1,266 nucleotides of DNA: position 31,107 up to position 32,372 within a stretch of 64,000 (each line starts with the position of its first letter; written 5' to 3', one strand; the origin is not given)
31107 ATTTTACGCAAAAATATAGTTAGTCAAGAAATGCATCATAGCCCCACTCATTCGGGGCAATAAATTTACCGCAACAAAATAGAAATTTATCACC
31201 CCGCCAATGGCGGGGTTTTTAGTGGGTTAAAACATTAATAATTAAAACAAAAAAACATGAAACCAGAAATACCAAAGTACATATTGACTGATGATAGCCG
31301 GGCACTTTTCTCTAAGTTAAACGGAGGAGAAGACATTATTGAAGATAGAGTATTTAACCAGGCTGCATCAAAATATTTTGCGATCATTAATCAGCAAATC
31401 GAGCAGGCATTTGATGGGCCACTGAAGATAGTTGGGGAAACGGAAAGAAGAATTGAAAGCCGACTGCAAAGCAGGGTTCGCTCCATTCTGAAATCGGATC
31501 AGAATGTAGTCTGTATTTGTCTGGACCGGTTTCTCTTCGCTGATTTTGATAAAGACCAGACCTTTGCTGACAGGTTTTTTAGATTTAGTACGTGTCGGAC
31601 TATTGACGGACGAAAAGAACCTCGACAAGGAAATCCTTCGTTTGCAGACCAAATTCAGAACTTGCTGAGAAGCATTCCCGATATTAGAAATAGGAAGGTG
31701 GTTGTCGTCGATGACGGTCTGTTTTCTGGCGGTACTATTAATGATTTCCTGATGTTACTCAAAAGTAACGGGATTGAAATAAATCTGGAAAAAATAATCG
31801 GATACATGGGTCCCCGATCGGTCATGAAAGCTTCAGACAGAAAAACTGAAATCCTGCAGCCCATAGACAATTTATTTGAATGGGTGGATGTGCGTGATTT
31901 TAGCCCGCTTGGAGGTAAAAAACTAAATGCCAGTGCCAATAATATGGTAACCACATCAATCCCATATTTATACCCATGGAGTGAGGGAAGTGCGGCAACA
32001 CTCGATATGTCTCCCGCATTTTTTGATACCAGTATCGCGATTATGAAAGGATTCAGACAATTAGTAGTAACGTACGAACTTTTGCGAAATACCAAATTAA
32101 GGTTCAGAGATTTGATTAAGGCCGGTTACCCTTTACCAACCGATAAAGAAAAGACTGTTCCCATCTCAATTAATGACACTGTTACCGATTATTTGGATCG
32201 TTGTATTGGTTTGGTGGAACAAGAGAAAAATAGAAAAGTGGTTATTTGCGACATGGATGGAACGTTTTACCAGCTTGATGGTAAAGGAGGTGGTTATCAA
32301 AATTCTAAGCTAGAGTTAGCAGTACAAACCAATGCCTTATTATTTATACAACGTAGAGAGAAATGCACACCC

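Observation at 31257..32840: PRT-like / HAD-hydrolase fusion protein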

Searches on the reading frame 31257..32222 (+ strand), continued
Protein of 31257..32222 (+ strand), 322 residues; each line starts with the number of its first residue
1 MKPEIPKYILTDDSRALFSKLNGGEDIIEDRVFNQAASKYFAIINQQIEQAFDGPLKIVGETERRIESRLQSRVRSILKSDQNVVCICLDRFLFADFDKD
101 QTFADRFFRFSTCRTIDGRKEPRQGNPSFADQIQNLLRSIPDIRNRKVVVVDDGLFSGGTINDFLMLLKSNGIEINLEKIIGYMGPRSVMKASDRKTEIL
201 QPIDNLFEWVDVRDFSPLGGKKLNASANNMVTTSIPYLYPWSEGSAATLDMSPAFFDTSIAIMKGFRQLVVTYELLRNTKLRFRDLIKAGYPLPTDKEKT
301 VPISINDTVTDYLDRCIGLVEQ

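Call 41: find_related_loci(query=A2, collection=genome_contigs, flank=8000)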
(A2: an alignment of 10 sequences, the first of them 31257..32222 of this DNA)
Query A2 (322 aa) in genome_contigs; peptide patterns used: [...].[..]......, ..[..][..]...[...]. (x = any residue, [..] = any of these).
29 stretches matched a pattern; 6 encode a relative of the query (tblastn E <= 1e-3); 6 distinct loci.
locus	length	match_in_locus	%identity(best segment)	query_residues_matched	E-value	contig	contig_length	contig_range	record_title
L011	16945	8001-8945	51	7-322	5e-107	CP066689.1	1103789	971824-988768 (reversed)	MAG: Candidatus Roizmanbacteria bacterium isolate NC_groundwater_538_Ag_S-0.1um_35_236 chromosome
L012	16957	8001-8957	39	1-316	1e-75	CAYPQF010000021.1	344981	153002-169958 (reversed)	MAG TPA_asm: uncultured Gammaproteobacteria bacterium isolate binchicken_co23_77 genome assembly, contig: k141_714163, w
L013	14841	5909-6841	35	7-322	5e-65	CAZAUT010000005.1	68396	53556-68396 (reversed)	MAG TPA_asm: uncultured Gammaproteobacteria bacterium isolate SRP319275_co4_74 genome assembly, contig: NODE_214_length_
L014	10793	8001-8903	35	1-321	6e-63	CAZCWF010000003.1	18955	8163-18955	MAG TPA_asm: uncultured Gammaproteobacteria bacterium isolate SRP294416_co3_810 genome assembly, contig: NODE_4589_lengt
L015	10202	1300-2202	36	1-321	1e-62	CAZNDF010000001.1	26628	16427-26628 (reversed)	MAG TPA_asm: uncultured Gammaproteobacteria bacterium isolate SRP192927_co2_67 genome assembly, contig: NODE_2500_length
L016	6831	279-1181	35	1-321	1e-60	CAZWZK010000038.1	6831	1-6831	MAG TPA_asm: uncultured Gammaproteobacteria bacterium isolate SRP294416_co1_742 genome assembly, contig: NODE_26262_leng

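Call 42: find_related_loci(query=A2, collection=metagenome_contigs, flank=8000)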
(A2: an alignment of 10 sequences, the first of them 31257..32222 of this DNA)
Query A2 (322 aa) in metagenome_contigs; peptide patterns used: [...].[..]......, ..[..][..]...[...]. (x = any residue, [..] = any of these).
39 stretches matched a pattern; 16 encode a relative of the query (tblastn E <= 1e-3); 16 distinct loci.
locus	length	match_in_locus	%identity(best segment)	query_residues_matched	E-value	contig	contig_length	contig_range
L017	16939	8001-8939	44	4-321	3e-96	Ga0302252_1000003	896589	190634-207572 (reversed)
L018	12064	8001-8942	46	7-322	7e-96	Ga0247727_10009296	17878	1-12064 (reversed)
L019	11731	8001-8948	43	1-320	5e-90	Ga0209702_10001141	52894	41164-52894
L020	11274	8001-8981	40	1-322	2e-84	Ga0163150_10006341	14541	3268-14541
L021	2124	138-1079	40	7-322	2e-84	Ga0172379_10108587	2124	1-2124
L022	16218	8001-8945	43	8-321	2e-81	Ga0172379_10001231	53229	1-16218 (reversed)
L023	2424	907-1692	41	63-322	4e-65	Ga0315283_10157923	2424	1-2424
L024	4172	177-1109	35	7-322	1e-63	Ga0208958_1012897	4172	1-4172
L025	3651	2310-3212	35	1-321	4e-62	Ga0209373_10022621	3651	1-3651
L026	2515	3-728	39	66-321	9e-60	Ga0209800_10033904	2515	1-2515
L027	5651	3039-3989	31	7-321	1e-56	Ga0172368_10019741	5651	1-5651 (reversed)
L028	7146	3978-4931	30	7-322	2e-53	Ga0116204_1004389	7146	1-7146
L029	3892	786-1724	31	7-317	8e-52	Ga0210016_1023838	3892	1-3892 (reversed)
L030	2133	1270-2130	32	7-291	1e-47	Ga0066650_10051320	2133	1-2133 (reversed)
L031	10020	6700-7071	45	198-321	5e-35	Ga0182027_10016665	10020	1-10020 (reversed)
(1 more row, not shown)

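Call 63: search_protein_families(library=ncbifam, proteins=[L010:7092-8303:+, L010:8429-9115:+, L013:7447-8163:+], max_evalue=0.001)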
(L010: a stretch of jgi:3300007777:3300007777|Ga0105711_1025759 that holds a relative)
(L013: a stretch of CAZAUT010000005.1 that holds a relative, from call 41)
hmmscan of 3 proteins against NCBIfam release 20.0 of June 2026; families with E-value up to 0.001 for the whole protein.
L010:7092-8303:+ (403 aa): 43 families (the best 25 are shown)
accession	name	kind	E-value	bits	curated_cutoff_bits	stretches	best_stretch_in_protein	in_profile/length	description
NF006399.0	PRK08651.1-2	equivalog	1.5e-42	146.1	381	1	9-395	3-402/405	succinyl-diaminopimelate desuccinylase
TIGR01910.1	DapE-ArgE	subfamily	1.2e-41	143.2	217.6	1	13-386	1-370/373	ArgE/DapE family deacylase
NF006365.0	PRK08588.1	subfamily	6.7e-37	127.7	289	1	12-397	9-380/383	succinyl-diaminopimelate desuccinylase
NF003474.0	PRK05111.1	equivalog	6.2e-35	120.8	460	1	10-394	6-377/383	acetylornithine deacetylase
TIGR01892.1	AcOrn-deacetyl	equivalog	1.2e-33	116.7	297.7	1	35-390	14-361/365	acetylornithine deacetylase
TIGR01900.1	dapE-gram_pos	equivalog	8.8e-31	107.1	304.2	1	12-391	5-347/351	succinyl-diaminopimelate desuccinylase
NF009555.0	PRK13004.1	equivalog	4.8e-30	104.7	321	1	6-237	11-240/399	YgeY family selenium metabolism-linked hydrolase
NF009557.0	PRK13009.1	equivalog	1.6e-27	96.6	284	1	11-396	4-373/377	succinyl-diaminopimelate desuccinylase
NF006400.0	PRK08651.1-3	equivalog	4.7e-27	94.8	374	1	62-396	68-405/410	succinyl-diaminopimelate desuccinylase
NF005710.0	PRK07522.1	subfamily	5.5e-24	85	412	1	39-395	29-386/391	acetylornithine deacetylase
TIGR03526.1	selenium_YgeY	hypoth_equivalog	8.5e-21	74.2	321.5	1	9-238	12-239/395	YgeY family selenium metabolism-linked hydrolase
TIGR01246.1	dapE_proteo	equivalog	3.5e-19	69.1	361.8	1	32-395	12-368/370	succinyl-diaminopimelate desuccinylase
TIGR01902.1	dapE-lys-deAc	subfamily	3.8e-19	69.1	163.1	1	34-226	12-196/340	N-acetyl-ornithine/N-acetyl-lysine deacetylase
NF006402.0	PRK08651.1-5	equivalog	7.4e-19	67.9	369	1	68-242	46-229/369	succinyl-diaminopimelate desuccinylase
NF001747.0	PRK00466.1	equivalog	1.2e-18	67.1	288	1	35-233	26-210/346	N-acetyl-lysine deacetylase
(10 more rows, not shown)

L010:8429-9115:+ (228 aa): 8 families
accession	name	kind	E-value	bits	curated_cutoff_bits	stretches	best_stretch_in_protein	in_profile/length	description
NF002959.0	PRK03624.1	equivalog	2.5e-08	33.7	124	1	145-200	76-131/147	GNAT family acetyltransferase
TIGR03448.1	mycothiol_MshD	equivalog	2.4e-07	30.4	163.1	1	146-207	233-294/294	mycothiol synthase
TIGR01575.1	rimI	equivalog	5.7e-07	29.8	86.4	1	145-207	59-121/132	ribosomal protein S18-alanine N-acetyltransferase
TIGR03103.1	trio_acet_GNAT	equivalog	9.4e-07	27.7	569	1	142-202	156-216/547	N-acetylglutaminylglutamine synthetase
NF043067.1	AAC_6p_group_E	equivalog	1.4e-05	25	140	1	136-199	65-128/140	aminoglycoside 6'-N-acetyltransferase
NF007807.0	PRK10514.1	equivalog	3.8e-05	23.6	134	1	144-211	73-135/147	acetyltransferase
NF000360.1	sat4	exception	9.5e-05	22.6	380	1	137-207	92-162/180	streptothricin N-acetyltransferase Sat4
NF040503.1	resist_ArsN1a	equivalog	0.00036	20.3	170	1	149-200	84-135/159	arsinothricin resistance N-acetyltransferase ArsN1 family A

L013:7447-8163:+ (239 aa): 16 families
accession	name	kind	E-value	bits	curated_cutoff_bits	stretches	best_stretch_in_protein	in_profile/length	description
TIGR02253.1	CTE7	subfamily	5.2e-23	82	169.75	1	27-232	5-220/221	TIGR02253 family HAD-type hydrolase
TIGR02254.1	YjjG_YfnB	equivalog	1.5e-10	40.9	159.9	1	112-233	100-220/223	YjjG family noncanonical pyrimidine nucleotidase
NF052576.1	PymNtasePynAStpc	equivalog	2.8e-10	40.2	350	1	113-235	103-226/229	pyrimidine 5'-nucleotidase PynA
NF009695.0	PRK13222.1-2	equivalog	3.8e-10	39.6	225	1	92-234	77-220/226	phosphoglycolate phosphatase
TIGR02252.1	DREG-2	subfamily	1.6e-08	34.6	155.2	1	112-211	108-203/203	HAD hydrolase, REG-2-like, family IA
NF009804.0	PRK13288.1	equivalog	2.9e-08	33.4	218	1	24-235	3-209/215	pyrophosphatase PpaX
NF006976.0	PRK09449.1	equivalog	5.7e-08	32.6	183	1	109-235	95-221/225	pyrimidine 5'-nucleotidase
TIGR01993.1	Pyr-5-nucltdase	equivalog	4e-07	30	142.9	1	26-209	2-180/183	pyrimidine 5'-nucleotidase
NF053830.1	RUBPPhHalo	equivalog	7.7e-07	29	330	1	114-218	108-209/234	ribulose-1,5-bisphosphate 5-phosphatase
TIGR01662.1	HAD-SF-IIIA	subfamily_domain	1.8e-05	24.8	44.6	1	110-212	26-138/141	HAD-IIIA family hydrolase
TIGR01488.1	HAD-SF-IB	subfamily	4.6e-05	23.4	45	1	26-194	1-167/177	HAD-IB family phosphatase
NF009694.0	PRK13222.1-1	equivalog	5.8e-05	22.5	415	1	112-233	114-236/252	phosphoglycolate phosphatase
TIGR02244.1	HAD-IG-Ncltidse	subfamily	5.9e-05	22.4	237.15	0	16-58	4-46/343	HAD-IG family 5'-nucleotidase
TIGR01454.1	AHBA_synth_RP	hypoth_equivalog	0.00011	22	246.65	1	113-210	79-172/205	AHBA synthesis associated protein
TIGR01460.1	HAD-SF-IIA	subfamily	0.00011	22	100.15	1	173-211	202-242/246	HAD-IIA family hydrolase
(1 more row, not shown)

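Call 67: find_encoding_contigs(protein=P0161, flank=9000, max_places=1)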
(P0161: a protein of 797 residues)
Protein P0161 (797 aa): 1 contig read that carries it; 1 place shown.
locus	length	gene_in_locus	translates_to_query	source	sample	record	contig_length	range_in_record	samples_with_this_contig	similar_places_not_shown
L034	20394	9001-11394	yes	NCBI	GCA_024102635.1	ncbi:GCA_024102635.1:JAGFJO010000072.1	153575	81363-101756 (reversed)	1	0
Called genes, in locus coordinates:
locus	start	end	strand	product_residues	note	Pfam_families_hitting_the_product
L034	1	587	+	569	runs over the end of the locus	PF16949:ABC_tran_2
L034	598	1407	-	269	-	-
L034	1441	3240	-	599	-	-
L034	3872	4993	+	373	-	PF00696:AA_kinase, PF01472:PUA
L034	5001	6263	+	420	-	PF00171:Aldedh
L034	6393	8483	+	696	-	-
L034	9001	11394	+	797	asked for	PF00156:Pribosyltran (weak)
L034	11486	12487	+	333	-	PF01156:IU_nuc_hydro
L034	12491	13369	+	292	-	PF00294:PfkB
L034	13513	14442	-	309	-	PF03279:Lip_A_acyltrans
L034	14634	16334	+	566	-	PF02384:N6_Mtase, PF01170:UPF0020, PF20473:MmeI_Mtase (faint), PF07669:Eco57I, PF12950:TaqI_C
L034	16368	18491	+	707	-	PF00403:HMA (weak), PF00122:E1-E2_ATPase, PF00702:Hydrolase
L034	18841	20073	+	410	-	PF20511:PMI_typeI_cat, PF20512:PMI_typeI_hel (weak)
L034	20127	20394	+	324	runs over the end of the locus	-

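Call 88: list_cluster_members(proteins=[P0139, P0141, P0143, P0148, P0152, P0170, P0186, P0145, P0154, P0090])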
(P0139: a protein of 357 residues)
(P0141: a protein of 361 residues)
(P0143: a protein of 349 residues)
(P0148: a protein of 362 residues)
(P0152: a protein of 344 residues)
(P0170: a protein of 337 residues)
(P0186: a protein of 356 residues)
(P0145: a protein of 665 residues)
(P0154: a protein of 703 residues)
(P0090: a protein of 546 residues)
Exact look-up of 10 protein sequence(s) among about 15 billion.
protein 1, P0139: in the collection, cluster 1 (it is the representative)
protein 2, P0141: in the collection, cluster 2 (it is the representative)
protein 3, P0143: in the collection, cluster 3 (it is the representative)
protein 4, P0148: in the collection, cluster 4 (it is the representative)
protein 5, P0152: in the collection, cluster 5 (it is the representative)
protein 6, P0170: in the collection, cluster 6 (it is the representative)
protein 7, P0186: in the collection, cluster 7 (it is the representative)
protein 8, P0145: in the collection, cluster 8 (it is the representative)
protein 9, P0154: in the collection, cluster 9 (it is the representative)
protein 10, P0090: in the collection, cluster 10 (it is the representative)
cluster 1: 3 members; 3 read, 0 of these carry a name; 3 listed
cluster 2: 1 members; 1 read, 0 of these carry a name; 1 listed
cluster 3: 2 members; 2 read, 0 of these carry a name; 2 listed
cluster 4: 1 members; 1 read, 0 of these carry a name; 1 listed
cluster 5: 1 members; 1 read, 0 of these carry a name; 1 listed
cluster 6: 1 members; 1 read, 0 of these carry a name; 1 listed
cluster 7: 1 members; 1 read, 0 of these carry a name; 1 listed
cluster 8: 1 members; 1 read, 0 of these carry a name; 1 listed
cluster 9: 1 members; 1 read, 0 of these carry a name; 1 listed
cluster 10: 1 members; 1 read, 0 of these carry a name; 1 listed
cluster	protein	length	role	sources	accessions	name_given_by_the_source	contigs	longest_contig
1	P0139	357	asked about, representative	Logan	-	-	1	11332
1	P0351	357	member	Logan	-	-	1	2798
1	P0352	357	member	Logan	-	-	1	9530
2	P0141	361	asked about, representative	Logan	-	-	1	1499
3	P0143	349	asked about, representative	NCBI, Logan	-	-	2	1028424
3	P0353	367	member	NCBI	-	-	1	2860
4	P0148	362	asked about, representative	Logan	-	-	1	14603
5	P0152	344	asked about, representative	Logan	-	-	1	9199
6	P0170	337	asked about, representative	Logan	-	-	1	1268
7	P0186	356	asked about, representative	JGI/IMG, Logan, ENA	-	-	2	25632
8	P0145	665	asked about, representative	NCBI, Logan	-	-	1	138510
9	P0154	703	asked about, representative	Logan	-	-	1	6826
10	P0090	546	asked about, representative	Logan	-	-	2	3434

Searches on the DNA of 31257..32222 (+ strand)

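Call 69: search_rna_families(source=L034, start=8300, end=9100, threshold=evalue, max_evalue=1, show_alignments=1)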
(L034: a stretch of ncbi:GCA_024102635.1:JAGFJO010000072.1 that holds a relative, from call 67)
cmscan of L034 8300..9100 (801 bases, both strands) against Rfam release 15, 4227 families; matches with E-value up to 1: 0.
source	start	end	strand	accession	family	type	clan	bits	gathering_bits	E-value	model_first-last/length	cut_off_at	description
